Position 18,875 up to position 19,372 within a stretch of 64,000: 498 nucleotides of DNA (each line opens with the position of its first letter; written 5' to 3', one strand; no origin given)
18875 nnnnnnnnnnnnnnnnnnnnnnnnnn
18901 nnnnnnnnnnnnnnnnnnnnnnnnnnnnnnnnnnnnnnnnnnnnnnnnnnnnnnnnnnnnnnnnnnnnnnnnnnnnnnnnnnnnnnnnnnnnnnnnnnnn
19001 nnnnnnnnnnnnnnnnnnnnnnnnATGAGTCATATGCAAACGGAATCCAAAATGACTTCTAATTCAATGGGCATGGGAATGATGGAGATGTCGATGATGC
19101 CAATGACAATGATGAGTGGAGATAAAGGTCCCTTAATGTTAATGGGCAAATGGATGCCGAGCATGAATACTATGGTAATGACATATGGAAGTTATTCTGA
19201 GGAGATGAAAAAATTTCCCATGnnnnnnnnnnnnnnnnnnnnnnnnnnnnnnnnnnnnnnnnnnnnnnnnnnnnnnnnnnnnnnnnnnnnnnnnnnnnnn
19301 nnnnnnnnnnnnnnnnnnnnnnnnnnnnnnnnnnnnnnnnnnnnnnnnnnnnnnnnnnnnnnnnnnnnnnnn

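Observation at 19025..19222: Methionine-packed segment in LptD (21 Met in 66 residues)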

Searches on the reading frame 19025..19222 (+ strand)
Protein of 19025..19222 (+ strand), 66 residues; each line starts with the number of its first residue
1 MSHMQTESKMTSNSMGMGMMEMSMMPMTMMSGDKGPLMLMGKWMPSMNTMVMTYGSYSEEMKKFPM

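Call 59: search_solved_structures(query=window:19025-19222:+, max_evalue=10, show_alignments=3)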
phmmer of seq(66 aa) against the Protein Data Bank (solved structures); distinct sequences matched with E-value up to 10: 0.

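Call 60: search_protein_families(library=pfam, proteins=[window:19025-19222:+], max_evalue=10)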
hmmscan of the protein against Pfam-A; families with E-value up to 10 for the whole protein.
seq(66 aa): 0 families
